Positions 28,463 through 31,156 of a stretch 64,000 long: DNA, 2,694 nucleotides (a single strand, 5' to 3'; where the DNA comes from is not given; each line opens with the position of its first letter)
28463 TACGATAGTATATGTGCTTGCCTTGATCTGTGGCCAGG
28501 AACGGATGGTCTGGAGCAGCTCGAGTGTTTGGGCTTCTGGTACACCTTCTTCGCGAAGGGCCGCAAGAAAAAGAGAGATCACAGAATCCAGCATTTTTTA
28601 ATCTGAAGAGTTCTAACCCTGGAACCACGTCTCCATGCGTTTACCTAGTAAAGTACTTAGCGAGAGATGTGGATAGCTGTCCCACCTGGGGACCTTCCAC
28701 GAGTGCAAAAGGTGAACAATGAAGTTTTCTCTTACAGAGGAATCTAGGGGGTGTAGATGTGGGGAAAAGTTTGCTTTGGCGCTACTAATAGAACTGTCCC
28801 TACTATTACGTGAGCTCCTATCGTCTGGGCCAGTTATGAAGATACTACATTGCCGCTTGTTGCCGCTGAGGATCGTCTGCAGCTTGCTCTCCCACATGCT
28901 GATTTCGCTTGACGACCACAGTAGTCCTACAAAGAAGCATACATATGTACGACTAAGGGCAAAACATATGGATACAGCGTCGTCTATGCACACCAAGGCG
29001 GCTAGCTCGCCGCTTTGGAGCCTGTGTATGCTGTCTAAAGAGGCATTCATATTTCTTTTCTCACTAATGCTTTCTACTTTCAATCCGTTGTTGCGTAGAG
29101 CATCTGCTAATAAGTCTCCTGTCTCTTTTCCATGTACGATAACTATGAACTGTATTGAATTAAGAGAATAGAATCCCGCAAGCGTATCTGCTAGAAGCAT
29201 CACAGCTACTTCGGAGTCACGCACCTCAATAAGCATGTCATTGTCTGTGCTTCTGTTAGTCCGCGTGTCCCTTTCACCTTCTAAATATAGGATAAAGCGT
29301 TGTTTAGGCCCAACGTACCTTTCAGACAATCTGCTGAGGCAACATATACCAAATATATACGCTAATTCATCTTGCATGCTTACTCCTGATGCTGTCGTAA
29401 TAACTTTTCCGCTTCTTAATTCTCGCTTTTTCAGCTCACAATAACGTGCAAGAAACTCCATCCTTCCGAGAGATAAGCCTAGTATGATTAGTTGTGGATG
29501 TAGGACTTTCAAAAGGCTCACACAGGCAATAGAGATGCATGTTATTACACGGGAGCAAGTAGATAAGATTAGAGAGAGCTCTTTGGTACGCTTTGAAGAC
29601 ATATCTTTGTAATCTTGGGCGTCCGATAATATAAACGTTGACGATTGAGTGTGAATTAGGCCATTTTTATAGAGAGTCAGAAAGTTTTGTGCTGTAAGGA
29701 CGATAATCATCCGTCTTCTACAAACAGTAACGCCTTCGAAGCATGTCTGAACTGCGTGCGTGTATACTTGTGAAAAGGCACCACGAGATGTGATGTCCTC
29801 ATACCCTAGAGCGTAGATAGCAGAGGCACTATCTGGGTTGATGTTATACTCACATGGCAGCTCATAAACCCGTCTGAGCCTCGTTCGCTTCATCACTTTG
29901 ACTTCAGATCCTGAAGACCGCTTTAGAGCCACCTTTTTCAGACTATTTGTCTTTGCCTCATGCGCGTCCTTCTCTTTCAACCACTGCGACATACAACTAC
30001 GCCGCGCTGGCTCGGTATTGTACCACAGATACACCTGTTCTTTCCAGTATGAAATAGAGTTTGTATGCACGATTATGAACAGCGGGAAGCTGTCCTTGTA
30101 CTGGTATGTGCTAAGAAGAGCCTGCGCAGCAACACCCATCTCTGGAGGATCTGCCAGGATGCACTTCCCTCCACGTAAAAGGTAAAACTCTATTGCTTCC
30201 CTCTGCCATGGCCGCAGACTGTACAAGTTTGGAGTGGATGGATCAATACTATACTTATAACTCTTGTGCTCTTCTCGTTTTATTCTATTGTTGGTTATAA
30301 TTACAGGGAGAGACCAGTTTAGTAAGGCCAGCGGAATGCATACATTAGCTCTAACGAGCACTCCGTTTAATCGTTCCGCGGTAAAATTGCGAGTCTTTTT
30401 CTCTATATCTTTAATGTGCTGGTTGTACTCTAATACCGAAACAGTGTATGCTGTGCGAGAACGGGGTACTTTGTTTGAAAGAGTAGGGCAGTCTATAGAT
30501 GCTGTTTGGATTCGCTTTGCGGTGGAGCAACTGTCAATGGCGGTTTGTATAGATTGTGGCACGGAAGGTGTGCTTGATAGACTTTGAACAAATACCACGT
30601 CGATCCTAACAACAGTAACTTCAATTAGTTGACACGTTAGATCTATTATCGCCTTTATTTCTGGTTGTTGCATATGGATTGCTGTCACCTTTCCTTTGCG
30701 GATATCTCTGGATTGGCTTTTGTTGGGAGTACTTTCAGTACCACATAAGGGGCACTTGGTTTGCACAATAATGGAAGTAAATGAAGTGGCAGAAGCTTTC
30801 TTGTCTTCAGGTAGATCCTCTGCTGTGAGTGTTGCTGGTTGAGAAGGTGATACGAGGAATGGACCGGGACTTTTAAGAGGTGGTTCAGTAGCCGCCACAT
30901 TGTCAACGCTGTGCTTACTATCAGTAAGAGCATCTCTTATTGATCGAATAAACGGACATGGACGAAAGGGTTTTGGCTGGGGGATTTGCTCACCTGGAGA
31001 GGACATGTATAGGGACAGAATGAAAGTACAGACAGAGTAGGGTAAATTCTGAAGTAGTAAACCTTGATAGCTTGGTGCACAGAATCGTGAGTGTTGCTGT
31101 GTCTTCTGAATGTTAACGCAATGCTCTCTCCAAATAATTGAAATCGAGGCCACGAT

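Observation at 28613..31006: Rad54/SNF2-like protein with a destroyed P-loop (putative pseudo-ATPase)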

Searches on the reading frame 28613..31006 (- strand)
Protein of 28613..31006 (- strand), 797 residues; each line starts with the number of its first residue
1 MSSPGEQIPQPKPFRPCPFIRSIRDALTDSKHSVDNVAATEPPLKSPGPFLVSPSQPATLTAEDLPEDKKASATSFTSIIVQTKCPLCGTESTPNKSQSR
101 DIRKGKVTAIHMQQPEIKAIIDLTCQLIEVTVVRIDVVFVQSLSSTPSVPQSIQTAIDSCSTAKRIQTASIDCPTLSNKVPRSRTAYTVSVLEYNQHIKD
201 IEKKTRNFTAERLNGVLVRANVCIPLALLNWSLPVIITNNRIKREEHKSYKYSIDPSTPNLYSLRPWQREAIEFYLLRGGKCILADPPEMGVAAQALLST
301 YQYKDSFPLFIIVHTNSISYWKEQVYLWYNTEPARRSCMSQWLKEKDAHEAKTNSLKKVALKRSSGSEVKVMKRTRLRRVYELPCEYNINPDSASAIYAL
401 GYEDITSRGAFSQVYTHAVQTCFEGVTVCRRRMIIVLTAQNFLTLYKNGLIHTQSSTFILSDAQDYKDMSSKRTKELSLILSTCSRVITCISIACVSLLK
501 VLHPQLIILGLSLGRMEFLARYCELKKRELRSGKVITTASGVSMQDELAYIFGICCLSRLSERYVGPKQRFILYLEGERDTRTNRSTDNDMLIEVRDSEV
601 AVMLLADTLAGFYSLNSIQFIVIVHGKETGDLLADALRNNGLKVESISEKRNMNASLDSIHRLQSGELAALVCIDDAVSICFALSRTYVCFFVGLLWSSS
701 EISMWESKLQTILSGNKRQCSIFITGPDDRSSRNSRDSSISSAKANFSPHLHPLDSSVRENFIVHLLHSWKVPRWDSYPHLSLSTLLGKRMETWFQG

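Call 3: search_protein_families(library=pfam, proteins=[window:28613-31006:-], max_evalue=10)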
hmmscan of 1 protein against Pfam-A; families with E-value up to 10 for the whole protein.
window:28613-31006:- (797 aa): 1 family
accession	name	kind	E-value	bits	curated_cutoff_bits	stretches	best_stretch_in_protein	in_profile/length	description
PF02602.20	HEM4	-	0.19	11.2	27.5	1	603-648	103-146/231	Uroporphyrinogen-III synthase HemD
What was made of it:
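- On SNF2 family (SF2 ATPases with SNF2-rel_dom + Helicase_C): Pfam on the single sequence finds no hit (call 3).
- Checked: Single-sequence Pfam gives nothing (call 3).
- Pfam no longer recognises it (call 3).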

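Call 4: search_solved_structures(query=window:28613-31006:-, max_evalue=10, show_alignments=3)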
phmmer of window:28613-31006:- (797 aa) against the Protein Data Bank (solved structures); distinct sequences matched with E-value up to 10: 3.
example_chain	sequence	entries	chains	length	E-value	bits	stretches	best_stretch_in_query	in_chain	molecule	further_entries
8qt5_A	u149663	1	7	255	0.35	12.3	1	415-520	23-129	14-3-3-like protein G-BOX factor 14 lambda,Protein BRASSINAZOLE-RESISTANT 1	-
9jao_C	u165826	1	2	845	0.79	11.1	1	261-331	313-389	SWI/SNF-related matrix-associated actin-dependent regulator of chromatin subfamily A conta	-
1mi2_A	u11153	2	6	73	1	10.8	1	122-170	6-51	MACROPHAGE INFLAMMATORY PROTEIN-2 | C-X-C motif chemokine 2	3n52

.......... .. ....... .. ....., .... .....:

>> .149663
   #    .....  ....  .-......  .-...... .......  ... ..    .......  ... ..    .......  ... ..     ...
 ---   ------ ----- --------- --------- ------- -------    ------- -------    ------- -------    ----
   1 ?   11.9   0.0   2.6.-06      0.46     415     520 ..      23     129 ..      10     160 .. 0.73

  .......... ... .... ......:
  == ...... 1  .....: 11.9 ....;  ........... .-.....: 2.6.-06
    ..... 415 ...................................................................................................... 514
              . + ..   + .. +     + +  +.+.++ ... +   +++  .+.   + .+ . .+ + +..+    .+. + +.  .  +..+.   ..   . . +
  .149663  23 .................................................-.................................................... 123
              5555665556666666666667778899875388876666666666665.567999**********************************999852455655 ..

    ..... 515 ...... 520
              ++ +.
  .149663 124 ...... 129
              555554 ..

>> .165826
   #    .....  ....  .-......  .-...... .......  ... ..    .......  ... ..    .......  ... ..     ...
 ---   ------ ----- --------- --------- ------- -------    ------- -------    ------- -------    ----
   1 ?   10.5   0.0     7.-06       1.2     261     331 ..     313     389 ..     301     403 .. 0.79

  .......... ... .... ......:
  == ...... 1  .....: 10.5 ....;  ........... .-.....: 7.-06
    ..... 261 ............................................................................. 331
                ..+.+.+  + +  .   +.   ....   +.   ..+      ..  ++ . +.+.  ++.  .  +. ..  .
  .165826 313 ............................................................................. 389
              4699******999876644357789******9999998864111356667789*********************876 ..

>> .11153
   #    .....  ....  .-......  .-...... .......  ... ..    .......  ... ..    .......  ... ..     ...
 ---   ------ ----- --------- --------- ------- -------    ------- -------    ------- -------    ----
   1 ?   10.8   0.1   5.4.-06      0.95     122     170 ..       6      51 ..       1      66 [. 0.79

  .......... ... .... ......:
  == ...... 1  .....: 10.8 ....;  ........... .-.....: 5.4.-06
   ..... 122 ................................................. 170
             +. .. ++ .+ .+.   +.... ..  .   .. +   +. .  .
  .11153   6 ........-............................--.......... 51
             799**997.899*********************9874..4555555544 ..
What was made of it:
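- Checked: phmmer against the PDB gives only SMARCAD1 at E=0.79 (call 4).
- Tried and rejected: Pfam, and phmmer against the PDB, gave nothing significant for SNF2 (calls 3, 4).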

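Call 5: find_homologous_proteins(query=window:28613-31006:-, max_evalue=0.01)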
Query window:28613-31006:- (797 aa): 4 proteins with E <= 0.01 among 8000 candidates.
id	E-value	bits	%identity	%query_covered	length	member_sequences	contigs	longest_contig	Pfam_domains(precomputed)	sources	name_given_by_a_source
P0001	0.0e+0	1768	98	100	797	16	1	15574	-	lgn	-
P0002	0.0e+0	1126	61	100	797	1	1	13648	-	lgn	-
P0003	0.0e+0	1096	64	96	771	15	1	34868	-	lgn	-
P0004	0.0e+0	1025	58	100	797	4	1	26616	-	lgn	-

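Call 8: find_encoding_contigs(protein=P0003, flank=10000, max_places=3)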
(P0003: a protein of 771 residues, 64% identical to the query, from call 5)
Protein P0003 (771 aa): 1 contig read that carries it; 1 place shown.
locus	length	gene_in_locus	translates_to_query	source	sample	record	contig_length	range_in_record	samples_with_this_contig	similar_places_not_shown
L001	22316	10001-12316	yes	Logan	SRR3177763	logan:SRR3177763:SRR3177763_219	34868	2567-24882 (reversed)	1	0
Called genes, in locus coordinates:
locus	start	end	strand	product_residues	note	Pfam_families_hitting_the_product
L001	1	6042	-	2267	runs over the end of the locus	PF00454:PI3_PI4_kinase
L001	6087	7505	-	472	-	-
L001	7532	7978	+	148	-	PF00515:TPR_1 (faint), PF07719:TPR_2 (faint), PF13181:TPR_8 (faint), PF13424:TPR_12 (faint), PF13432:TPR_16 (faint), PF13414:TPR_11 (faint)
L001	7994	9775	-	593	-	-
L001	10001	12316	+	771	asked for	-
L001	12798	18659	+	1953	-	-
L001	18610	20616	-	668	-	-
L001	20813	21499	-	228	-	-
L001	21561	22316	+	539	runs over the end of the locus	PF23091:TNFR_ELAPOR1_6th (faint), PF07699:Ephrin_rec_like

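Call 10: search_solved_structures(query=A1, max_evalue=10, show_alignments=5)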
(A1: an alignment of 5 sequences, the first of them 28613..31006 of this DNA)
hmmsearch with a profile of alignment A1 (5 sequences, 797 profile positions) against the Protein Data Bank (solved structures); distinct sequences matched with E-value up to 10: 7.
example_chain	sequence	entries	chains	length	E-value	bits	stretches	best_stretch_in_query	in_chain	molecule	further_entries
3fht_A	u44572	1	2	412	0.11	13.7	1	607-674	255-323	ATP-dependent RNA helicase DDX19B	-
3g0h_A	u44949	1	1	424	0.12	13.6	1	607-674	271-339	ATP-dependent RNA helicase DDX19B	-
6b4i_E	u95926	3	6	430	0.12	13.6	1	607-674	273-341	ATP-dependent RNA helicase DDX19B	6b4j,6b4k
3ews_A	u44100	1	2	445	0.12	13.5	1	607-674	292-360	ATP-dependent RNA helicase DDX19B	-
3fmp_B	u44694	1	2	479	0.14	13.4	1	607-674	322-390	ATP-dependent RNA helicase DDX19B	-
2cok_A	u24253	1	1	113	0.21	12.8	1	695-771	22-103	Poly [ADP-ribose] polymerase-1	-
9b0x_S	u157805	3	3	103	1.2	10.2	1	753-795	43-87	ATP synthase subunit g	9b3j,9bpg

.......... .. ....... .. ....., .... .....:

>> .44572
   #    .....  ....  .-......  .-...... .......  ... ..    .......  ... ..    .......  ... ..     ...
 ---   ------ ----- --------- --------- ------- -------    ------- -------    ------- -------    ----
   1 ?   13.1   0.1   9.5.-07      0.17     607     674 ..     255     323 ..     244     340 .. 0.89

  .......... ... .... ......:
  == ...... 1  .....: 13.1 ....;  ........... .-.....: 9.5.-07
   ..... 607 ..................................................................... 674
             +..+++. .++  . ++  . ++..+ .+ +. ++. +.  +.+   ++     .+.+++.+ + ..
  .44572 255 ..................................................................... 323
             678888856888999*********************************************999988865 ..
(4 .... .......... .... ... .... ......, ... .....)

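Call 19: find_encoding_contigs(protein=P0002, flank=6000, max_places=2)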
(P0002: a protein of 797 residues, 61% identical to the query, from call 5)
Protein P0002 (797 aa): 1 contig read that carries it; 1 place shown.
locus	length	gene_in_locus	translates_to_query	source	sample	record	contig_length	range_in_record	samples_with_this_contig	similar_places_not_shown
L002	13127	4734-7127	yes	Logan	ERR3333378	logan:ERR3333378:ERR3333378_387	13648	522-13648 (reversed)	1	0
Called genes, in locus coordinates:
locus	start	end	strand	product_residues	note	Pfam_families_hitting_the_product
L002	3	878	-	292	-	?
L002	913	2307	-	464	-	-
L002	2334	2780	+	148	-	PF07719:TPR_2 (faint), PF13424:TPR_12 (faint), PF13432:TPR_16 (faint), PF13414:TPR_11 (faint), PF00515:TPR_1 (weak), PF13181:TPR_8 (weak)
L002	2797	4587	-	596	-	-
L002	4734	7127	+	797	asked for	-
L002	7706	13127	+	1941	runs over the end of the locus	-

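Call 20: find_encoding_contigs(protein=P0004, flank=6000, max_places=2)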
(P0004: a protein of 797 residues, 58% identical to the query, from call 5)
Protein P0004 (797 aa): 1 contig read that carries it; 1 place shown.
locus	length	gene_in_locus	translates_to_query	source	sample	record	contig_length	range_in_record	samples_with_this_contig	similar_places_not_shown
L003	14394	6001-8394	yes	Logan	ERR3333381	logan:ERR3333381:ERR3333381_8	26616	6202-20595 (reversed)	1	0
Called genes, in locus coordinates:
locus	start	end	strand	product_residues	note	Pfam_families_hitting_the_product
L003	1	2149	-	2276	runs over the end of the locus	PF00454:PI3_PI4_kinase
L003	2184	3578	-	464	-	-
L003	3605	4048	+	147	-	PF07719:TPR_2 (faint), PF13414:TPR_11 (faint), PF13424:TPR_12 (faint), PF00515:TPR_1 (weak), PF13181:TPR_8 (weak)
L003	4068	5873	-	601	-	-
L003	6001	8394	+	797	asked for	-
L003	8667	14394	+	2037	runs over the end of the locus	-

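Call 21: find_encoding_contigs(protein=P0001, flank=6000, max_places=2)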
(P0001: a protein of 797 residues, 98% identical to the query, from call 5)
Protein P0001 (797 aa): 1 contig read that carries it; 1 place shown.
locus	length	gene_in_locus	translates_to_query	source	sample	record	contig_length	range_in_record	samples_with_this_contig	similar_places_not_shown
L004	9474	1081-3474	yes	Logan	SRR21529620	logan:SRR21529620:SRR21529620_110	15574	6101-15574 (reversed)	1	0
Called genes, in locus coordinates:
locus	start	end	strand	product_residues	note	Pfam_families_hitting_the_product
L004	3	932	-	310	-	?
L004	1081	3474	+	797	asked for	-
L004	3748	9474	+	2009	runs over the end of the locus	-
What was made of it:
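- Synteny is conserved (calls 8, 19-21).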

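Call 23: predict_structure(alignment_id=A1)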
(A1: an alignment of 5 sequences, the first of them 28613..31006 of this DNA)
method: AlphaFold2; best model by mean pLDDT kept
length: 797 residues; sequences in the alignment: 5
mean_pLDDT: 32.7   pTM: 0.28
mean pLDDT of the five models: 32.7, 31.7, 31.1, 30.7, 27.9
residues with pLDDT >= 90: 0; 70-90: 31; 50-70: 48; < 50: 718
segments of 3 or more residues with pLDDT < 50: 1-601, 676-687, 694-703, 706-797
pLDDT, mean of each block of 10 residues (from residue 1): 28 28 25 21 24 25 22 20 21 21 21 31 31 24 29 39 26 22 22 33 29 21 21 24 25 25 34 29 31 32 25 26 25 32 36 33 26 21 23 35 31 31 24 38 43 37 30 40 36 26 29 33 39 31 37 32 26 28 25 31 55 57 65 76 75 64 75 58 48 47 48 36 33 22 21 24 23 22 25 26
secondary structure, 60 per line:
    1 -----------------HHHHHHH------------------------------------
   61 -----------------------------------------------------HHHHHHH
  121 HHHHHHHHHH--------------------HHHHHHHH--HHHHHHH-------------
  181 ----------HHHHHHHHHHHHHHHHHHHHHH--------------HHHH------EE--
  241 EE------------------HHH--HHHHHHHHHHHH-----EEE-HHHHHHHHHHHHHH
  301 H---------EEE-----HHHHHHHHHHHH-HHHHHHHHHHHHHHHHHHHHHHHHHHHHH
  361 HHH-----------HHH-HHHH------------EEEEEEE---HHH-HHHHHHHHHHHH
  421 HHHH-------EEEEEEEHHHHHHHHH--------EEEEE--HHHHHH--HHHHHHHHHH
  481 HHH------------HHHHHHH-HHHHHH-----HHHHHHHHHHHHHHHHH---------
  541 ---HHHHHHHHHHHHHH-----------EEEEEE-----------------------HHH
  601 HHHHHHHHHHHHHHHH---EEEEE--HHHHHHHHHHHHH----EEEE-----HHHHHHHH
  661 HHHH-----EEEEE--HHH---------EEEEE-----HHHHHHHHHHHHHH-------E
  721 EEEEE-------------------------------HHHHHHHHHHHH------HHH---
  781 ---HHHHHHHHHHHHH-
elements in order (helices of 4 or more, strands of 3 or more residues): H18-24 H114-130 H151-158 H161-167 H191-212 H227-230 H266-277 E283-285 H287-301 E311-313 H319-330 H332-363 H379-382 E395-401 H409-424 E432-438 H439-447 E456-460 H463-468 H471-483 H496-502 H504-509 H515-531 H544-557 E569-574 H598-616 E620-624 H627-639 E644-647 H653-664 E670-674 E689-693 H699-712 E720-725 H757-768 H784-796
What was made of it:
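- With the five clade sequences alone the pLDDT was 32.7 (call 23).
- Tried and rejected: With only the five clade sequences the model failed (pLDDT 32.7, call 23) and was not used for fold search.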

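Call 25: search_protein_families(library=pfam, alignment_id=A1, max_evalue=10)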
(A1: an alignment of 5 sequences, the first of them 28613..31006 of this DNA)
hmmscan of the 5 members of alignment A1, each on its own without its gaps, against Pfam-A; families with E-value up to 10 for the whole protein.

A. member 1, window:28613-31006:- (797 aa): 1 family
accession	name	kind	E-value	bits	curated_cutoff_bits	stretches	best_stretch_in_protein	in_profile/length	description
PF02602.20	HEM4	-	0.19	11.2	27.5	1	603-648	103-146/231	Uroporphyrinogen-III synthase HemD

B. families by the number of members that match (of 5 scanned): 5 families
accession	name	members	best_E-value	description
PF00271.37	Helicase_C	1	0.01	Helicase conserved C-terminal domain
PF15015.11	NYD-SP12_N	1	0.13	Spermatogenesis-associated, N-terminal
PF04428.19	Choline_kin_N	1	0.17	Choline kinase N terminus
PF02602.20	HEM4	1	0.19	Uroporphyrinogen-III synthase HemD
PF00622.36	SPRY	1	0.21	SPRY domain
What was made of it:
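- Checked: Helicase_C at E=0.01 in one orthologue (call 25).
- Tried and rejected: Pfam on all five clade members gave only Helicase_C at E=0.01 in one (call 25).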

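Call 27: search_protein_representatives(alignment_id=A1)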
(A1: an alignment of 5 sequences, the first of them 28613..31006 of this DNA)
Query: 5 sequences, 797 profile positions. Proteins with E-value up to 0.001 (for the whole library): 234; up to 1e-10: 6; up to 1e-30: 4. The best 150 are listed.
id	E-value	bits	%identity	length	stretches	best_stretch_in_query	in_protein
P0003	0.0e+00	1525.5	-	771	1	28-797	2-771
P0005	1.8e-84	300.7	-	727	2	373-727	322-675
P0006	1.2e-52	195.5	-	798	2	380-728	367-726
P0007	2.3e-42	161.5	-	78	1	372-447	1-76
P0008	4.2e-15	71.3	-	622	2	436-703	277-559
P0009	1.7e-12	62.7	-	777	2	450-701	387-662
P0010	3.0e-10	55.3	-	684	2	457-729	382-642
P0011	3.6e-10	55.0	-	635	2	261-329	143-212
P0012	4.5e-10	54.7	-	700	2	454-703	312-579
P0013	4.7e-10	54.6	-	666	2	263-331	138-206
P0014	6.2e-10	54.2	-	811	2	261-329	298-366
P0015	2.2e-09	52.5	-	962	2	458-728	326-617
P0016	3.5e-09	51.7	-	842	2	452-727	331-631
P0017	3.7e-09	51.7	-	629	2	225-343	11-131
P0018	5.3e-09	51.2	-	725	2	261-325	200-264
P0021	9.8e-09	50.3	-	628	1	258-706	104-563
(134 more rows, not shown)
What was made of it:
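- Checked: A profile of five G. intestinalis-complex orthologues gives E down to 4e-15 against canonical SNF2 proteins in a library of 1.84e9 sequences (call 27).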
